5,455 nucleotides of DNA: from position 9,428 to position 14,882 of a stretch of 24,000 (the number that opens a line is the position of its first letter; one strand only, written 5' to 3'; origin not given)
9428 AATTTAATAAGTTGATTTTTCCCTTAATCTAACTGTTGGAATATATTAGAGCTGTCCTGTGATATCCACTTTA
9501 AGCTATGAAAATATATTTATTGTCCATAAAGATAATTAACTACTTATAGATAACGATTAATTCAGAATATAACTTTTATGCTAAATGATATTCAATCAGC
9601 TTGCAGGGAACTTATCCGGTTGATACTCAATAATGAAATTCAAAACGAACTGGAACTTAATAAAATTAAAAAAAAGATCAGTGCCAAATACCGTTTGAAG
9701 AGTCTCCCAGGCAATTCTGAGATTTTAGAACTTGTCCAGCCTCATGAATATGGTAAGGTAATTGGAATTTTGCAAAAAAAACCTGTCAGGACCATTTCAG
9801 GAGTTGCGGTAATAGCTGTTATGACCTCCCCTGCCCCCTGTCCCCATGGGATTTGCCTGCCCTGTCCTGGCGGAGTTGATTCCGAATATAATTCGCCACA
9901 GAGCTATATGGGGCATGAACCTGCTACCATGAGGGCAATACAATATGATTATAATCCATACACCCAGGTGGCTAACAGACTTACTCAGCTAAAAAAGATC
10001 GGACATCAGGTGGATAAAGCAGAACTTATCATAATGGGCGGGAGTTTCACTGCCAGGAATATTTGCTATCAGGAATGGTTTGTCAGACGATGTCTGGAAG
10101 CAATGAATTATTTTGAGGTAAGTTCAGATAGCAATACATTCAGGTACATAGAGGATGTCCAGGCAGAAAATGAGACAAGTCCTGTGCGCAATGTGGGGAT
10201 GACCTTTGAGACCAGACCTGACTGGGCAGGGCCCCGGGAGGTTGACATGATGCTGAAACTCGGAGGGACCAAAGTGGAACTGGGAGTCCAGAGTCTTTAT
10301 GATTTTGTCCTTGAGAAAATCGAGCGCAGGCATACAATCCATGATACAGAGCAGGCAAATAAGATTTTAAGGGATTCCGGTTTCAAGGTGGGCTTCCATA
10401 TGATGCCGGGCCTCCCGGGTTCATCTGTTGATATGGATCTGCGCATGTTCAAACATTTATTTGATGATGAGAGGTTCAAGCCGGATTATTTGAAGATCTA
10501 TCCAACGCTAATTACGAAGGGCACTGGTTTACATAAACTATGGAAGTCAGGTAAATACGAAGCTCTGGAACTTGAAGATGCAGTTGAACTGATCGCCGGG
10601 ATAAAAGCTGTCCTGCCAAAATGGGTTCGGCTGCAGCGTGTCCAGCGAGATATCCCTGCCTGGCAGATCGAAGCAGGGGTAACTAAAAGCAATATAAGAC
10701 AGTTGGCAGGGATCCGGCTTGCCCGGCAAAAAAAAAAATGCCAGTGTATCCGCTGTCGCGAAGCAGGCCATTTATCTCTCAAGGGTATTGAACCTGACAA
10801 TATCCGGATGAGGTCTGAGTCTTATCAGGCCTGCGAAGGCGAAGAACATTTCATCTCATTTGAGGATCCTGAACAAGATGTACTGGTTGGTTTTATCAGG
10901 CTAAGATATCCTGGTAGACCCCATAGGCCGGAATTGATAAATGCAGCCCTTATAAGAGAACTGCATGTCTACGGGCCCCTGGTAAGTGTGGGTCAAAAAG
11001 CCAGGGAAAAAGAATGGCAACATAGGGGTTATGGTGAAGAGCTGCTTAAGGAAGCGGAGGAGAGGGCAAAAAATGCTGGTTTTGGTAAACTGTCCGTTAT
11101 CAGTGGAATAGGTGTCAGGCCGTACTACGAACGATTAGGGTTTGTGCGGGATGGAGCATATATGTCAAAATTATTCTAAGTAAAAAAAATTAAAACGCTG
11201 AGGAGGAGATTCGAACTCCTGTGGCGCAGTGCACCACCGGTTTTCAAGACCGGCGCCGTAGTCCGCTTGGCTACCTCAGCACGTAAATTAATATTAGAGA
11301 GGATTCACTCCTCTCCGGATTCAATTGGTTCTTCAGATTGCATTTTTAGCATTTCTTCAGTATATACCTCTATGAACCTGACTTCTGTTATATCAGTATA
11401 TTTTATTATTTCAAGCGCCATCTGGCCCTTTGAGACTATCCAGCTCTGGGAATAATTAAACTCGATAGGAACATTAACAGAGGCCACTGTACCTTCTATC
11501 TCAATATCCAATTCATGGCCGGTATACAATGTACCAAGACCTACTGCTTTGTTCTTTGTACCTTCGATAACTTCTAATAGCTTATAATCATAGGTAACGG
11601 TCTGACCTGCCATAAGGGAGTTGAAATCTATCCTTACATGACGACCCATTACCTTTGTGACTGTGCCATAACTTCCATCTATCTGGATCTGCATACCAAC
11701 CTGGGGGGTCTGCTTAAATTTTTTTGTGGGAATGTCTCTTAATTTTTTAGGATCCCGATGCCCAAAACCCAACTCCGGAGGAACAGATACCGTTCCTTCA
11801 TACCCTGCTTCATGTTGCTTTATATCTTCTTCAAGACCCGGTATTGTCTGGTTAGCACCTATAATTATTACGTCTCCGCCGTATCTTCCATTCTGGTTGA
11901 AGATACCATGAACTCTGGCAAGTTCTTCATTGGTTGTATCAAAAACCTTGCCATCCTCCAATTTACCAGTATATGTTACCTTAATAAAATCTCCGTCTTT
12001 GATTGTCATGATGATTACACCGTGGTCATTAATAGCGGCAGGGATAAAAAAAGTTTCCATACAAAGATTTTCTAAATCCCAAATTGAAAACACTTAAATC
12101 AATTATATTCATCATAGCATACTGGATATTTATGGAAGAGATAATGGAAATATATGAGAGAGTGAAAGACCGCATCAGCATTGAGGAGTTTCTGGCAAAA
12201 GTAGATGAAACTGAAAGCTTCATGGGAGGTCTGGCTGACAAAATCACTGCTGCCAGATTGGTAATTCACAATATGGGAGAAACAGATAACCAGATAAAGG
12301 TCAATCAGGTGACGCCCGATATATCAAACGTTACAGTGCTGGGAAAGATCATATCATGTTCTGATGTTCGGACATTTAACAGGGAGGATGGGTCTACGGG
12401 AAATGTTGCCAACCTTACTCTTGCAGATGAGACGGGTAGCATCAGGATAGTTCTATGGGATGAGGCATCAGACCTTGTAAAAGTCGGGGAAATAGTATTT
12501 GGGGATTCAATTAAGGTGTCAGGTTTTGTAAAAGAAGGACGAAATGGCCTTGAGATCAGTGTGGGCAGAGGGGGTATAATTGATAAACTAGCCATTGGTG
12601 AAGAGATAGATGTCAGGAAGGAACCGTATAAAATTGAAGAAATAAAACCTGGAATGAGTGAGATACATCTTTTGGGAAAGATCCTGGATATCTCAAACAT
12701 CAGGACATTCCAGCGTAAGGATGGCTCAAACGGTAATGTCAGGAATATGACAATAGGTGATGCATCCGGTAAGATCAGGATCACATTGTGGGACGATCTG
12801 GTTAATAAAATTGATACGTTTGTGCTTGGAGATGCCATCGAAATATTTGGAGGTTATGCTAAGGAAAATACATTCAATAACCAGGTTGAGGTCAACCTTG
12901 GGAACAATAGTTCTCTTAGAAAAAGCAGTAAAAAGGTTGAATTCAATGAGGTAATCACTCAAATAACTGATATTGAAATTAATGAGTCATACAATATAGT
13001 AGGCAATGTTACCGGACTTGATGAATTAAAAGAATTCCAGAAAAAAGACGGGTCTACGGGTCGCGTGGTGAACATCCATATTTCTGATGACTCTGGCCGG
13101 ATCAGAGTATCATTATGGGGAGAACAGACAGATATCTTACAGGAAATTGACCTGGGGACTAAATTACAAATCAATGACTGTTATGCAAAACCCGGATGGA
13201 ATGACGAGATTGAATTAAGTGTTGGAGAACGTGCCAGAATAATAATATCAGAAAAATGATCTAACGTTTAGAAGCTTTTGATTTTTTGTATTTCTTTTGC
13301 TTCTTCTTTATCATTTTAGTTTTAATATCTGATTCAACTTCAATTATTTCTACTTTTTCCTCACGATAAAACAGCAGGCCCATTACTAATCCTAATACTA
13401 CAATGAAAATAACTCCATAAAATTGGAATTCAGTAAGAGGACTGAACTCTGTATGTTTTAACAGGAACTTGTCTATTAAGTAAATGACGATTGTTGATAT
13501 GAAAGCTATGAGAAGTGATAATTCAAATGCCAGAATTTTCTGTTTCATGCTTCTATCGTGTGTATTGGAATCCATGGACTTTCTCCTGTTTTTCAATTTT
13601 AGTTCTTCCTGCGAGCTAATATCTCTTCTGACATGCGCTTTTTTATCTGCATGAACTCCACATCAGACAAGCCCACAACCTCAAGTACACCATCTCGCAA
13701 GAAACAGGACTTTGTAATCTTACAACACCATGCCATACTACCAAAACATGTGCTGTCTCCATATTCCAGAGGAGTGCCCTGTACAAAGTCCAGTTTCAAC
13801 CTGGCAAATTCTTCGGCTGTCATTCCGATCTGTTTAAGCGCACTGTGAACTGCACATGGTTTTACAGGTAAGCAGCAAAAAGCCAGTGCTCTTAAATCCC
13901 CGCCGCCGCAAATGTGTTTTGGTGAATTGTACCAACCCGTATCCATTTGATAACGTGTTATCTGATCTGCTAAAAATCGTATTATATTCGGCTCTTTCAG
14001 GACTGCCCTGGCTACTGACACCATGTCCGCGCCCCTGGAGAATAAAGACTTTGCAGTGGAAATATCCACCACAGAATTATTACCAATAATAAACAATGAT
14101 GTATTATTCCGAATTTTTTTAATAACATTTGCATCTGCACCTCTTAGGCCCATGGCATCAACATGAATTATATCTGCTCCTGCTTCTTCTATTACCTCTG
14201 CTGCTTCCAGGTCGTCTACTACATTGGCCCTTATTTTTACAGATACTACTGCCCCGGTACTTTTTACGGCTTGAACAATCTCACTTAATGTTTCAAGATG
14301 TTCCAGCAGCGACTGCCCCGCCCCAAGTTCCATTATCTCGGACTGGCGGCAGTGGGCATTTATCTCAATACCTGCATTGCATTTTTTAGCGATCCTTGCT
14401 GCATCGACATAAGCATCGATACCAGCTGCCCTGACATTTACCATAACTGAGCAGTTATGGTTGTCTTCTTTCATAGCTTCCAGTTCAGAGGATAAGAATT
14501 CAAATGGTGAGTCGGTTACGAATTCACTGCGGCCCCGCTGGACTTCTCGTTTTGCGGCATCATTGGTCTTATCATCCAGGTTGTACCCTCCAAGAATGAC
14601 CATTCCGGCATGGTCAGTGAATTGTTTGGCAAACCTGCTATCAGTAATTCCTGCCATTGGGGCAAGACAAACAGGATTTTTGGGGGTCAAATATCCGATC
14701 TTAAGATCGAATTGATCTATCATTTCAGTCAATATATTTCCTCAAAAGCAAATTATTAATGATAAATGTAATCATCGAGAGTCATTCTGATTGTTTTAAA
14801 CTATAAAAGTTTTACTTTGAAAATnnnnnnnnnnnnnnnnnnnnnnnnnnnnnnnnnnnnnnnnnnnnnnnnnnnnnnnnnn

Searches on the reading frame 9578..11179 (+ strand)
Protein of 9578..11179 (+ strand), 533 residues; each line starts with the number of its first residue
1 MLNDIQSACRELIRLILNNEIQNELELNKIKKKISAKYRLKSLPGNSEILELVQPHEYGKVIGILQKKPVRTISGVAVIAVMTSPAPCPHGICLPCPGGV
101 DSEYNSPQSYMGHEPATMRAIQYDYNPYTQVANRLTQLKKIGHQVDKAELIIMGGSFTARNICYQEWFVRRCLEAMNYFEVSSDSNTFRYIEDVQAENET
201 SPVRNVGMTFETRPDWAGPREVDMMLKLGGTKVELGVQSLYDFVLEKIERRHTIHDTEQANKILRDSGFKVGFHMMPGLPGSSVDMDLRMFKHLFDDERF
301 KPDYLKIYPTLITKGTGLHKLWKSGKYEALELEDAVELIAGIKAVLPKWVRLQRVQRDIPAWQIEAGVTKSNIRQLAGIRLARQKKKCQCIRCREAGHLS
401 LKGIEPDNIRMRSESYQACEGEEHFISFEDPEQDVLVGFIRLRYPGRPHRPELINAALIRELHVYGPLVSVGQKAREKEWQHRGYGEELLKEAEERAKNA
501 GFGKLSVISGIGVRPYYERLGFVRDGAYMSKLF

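Call 8: search_protein_families(library=pfam, proteins=[window:9578-11179:+], max_evalue=0.001)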
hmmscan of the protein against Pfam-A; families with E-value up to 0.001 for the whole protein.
window:9578-11179:+ (533 aa): 6 families
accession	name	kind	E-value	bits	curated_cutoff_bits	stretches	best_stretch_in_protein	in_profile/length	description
PF16199.10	Radical_SAM_C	-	1.1e-21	77.1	31.9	1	302-379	1-79/85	Radical_SAM C-terminal domain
PF23613.1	ELP3_N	-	3.9e-18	65.6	27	1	7-73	3-70/70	ELP3 N-terminal domain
PF04055.27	Radical_SAM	-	3.2e-12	47.4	29.5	1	130-285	29-157/166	Radical SAM superfamily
PF00583.31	Acetyltransf_1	-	7.9e-08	33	20.7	1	413-522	22-116/116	Acetyltransferase (GNAT) family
PF13673.13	Acetyltransf_10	-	2.2e-07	31.3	23.6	1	478-526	61-111/128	Acetyltransferase (GNAT) domain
PF13508.13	Acetyltransf_7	-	1.4e-05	25.8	27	1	475-523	35-83/84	Acetyltransferase (GNAT) domain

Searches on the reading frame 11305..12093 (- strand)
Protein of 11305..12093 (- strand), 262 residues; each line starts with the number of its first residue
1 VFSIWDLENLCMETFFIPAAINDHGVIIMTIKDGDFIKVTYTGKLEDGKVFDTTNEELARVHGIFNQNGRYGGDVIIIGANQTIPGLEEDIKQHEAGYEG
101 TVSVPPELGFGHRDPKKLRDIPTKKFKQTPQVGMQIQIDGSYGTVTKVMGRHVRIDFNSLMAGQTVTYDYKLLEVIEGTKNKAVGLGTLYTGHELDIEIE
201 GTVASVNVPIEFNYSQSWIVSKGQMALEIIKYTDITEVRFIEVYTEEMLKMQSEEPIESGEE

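Call 8: search_protein_families(library=pfam, proteins=[window:11305-12093:-], max_evalue=0.001)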
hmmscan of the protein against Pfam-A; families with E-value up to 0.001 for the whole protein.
window:11305-12093:- (262 aa): 3 families
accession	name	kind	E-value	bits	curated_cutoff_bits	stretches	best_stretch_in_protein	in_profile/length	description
PF00254.34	FKBP_C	-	6.6e-13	49.2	21.1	1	31-122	5-82/94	FKBP-type peptidyl-prolyl cis-trans isomerase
PF22199.2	FKBP26_IF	-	5.5e-08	33.1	27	1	124-158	9-43/46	FKBP26, IF domain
PF18046.7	FKBP26_C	-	0.00044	20.8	27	0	194-244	20-71/72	FKBP26_C-terminal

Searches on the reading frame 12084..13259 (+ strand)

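Call 8: search_protein_families(library=pfam, proteins=[window:12084-13259:+], max_evalue=0.001)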
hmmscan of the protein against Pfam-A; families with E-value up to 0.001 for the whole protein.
window:12084-13259:+ (391 aa): 6 families
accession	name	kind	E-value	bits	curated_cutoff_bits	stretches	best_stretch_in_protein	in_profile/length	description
PF01336.31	tRNA_anti-codon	-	2.9e-23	82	27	3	83-160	1-69/75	OB-fold nucleic acid binding domain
PF17244.8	CDC24_OB3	-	6.4e-15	56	25.4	2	187-275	2-90/216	Cell division control protein 24, OB domain 3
PF16900.11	REPA_OB_2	-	1e-12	48.3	27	1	291-353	1-65/98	Replication protein A OB domain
PF24903.1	OB_MEIOB_N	-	6.6e-10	38.8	27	0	69-128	4-66/140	MEIOB, N-terminal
PF21473.3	Ssb-like_OB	-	4.6e-08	33.6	24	0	77-139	2-72/97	Single-stranded DNA binding protein Ssb-like, OB fold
PF17757.6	UvrB_inter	-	0.00058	20.4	22.9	0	325-364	38-78/91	UvrB interaction domain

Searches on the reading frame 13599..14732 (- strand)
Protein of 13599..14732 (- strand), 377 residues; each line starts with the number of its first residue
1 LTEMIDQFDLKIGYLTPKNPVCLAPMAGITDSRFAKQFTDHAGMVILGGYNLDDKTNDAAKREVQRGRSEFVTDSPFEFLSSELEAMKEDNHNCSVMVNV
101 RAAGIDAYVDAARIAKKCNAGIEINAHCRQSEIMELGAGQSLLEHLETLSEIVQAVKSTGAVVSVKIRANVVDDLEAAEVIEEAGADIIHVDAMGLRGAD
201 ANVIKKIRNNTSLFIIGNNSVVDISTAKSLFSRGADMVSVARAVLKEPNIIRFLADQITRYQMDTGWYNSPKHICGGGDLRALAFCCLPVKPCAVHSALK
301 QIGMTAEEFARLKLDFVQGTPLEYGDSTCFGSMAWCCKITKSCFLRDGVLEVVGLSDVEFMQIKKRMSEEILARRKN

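Call 8: search_protein_families(library=pfam, proteins=[window:13599-14732:-], max_evalue=0.001)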
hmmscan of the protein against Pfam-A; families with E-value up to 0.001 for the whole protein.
window:13599-14732:- (377 aa): 3 families
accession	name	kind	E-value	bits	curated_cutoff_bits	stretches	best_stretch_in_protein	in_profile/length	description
PF01207.24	Dus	-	2.9e-17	63.2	20.4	1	23-255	2-227/311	Dihydrouridine synthase (Dus)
PF00478.31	IMPDH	-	1.3e-06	28.1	25.6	1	18-240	34-172/345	IMP dehydrogenase / GMP reductase domain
PF00977.27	His_biosynth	-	2.4e-05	24.3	23.6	1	172-259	29-120/228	Histidine biosynthesis protein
